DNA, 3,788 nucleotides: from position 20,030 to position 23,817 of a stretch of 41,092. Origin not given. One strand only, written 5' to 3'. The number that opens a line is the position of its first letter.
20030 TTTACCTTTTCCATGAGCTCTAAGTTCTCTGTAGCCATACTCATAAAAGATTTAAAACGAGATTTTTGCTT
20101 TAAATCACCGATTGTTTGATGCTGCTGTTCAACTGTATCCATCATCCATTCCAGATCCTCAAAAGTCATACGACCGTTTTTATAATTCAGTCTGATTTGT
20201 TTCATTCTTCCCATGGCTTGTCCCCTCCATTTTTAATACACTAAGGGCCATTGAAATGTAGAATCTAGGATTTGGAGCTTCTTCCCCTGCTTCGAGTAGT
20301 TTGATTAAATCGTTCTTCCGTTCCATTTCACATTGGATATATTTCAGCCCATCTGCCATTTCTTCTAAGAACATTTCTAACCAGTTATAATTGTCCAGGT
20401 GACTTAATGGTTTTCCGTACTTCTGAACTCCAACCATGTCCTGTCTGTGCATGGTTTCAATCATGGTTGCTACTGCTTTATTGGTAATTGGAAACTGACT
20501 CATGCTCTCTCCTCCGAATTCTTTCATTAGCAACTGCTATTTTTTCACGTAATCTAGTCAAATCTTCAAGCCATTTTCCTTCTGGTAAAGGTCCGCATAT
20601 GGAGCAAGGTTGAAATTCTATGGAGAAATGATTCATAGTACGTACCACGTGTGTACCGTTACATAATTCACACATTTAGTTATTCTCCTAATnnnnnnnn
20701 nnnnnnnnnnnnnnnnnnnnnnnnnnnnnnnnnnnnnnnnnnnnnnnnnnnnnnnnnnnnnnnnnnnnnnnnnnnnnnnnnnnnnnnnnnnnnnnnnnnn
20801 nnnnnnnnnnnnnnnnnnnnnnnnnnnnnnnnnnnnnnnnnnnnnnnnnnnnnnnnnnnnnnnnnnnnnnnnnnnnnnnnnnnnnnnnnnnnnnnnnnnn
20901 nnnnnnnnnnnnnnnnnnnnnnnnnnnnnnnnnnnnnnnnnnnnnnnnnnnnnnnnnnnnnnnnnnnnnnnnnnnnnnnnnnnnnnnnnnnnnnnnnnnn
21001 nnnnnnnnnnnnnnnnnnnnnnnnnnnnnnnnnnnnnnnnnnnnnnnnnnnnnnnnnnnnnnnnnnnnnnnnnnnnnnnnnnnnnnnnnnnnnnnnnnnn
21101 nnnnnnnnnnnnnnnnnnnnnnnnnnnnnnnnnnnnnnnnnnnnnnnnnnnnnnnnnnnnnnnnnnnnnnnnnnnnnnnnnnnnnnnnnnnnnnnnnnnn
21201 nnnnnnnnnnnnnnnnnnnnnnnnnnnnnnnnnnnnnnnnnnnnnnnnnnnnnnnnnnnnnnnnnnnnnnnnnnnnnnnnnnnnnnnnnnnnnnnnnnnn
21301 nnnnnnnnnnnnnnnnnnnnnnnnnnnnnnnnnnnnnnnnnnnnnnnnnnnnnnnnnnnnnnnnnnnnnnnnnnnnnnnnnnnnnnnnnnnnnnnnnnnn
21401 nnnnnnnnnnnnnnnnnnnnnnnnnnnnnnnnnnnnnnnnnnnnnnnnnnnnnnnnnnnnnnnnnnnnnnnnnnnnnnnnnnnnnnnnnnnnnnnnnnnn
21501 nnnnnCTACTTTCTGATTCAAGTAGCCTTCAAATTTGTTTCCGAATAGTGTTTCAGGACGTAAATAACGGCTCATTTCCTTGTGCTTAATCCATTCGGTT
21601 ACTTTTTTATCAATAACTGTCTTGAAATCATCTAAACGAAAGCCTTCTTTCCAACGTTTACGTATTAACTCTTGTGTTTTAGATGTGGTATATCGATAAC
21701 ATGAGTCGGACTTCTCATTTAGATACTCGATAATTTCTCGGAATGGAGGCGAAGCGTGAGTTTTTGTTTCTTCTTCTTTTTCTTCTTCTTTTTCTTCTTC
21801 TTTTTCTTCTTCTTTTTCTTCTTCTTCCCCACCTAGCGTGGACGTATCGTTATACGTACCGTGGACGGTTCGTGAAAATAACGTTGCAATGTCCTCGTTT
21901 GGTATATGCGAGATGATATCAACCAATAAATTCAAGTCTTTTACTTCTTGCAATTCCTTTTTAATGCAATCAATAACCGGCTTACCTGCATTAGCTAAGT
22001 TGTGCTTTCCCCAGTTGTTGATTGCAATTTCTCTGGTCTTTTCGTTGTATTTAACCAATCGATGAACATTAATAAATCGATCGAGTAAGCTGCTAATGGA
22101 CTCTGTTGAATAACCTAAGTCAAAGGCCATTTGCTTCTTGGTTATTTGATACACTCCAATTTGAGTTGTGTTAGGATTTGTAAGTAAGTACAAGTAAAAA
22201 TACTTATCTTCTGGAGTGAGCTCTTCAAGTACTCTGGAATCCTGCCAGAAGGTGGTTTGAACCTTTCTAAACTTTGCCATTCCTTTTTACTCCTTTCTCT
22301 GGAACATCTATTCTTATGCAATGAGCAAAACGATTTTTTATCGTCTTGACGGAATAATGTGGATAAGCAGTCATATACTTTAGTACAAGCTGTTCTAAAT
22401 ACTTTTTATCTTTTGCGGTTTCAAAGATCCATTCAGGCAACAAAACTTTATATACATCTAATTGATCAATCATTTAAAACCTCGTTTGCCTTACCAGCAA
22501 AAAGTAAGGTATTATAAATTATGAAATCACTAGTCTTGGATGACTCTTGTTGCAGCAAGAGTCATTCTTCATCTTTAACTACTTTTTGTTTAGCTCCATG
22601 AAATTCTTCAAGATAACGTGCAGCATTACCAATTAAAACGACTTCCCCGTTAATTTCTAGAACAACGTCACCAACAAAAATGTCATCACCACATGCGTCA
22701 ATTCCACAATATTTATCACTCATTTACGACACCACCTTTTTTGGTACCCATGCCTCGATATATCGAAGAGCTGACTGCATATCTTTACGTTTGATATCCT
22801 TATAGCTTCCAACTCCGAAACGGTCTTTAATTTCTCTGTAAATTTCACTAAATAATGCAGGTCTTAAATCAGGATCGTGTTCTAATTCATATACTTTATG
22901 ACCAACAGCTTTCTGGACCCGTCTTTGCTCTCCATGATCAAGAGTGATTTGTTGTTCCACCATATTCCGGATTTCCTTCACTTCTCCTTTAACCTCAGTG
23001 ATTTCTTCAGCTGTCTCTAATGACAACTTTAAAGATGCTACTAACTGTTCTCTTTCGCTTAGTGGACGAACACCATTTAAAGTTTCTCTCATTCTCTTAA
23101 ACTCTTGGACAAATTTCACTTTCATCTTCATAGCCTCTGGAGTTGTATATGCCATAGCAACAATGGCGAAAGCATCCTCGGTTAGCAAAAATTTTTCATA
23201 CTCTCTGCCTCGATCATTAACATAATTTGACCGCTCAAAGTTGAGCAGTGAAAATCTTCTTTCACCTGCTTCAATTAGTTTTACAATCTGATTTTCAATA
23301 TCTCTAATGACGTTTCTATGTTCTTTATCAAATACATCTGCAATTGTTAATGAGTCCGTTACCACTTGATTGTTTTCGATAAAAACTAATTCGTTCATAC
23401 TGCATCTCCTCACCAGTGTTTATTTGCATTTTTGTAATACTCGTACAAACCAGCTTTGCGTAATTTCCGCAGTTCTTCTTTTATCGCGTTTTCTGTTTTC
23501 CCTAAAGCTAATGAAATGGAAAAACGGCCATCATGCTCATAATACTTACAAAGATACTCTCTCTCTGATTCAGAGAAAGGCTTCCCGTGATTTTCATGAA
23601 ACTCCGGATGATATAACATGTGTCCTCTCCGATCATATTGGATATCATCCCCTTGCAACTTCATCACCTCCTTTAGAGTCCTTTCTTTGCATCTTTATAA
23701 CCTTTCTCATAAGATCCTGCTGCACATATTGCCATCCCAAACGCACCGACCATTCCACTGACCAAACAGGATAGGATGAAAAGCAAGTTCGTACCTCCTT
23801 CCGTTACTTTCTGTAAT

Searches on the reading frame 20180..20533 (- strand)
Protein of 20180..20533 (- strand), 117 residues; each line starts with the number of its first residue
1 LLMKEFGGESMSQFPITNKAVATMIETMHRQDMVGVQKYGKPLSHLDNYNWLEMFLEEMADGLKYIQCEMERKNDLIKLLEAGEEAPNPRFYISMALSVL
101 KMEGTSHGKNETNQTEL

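Call 12: search_protein_families(library=phrogs, proteins=[window:20180-20533:-], max_evalue=0.001)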
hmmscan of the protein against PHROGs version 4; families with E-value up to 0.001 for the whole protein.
window:20180-20533:- (117 aa): 3 families
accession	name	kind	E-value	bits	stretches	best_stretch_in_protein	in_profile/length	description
phrog_7609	-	unknown function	8e-05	24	1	22-74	74-126/130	-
phrog_11184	-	unknown function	0.00012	23.1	1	18-72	36-92/104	-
phrog_23240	-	unknown function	0.00038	21.6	1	18-67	74-125/140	-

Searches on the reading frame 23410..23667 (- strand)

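Call 12: search_protein_families(library=phrogs, proteins=[window:23410-23667:-], max_evalue=0.001)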
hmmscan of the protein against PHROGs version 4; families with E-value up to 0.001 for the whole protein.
window:23410-23667:- (85 aa): 2 families
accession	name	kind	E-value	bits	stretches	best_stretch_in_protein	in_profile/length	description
phrog_11013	-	unknown function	6.4e-20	71.8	1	2-84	3-86/87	-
phrog_16982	-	unknown function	5.3e-10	40.4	1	6-80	58-132/143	-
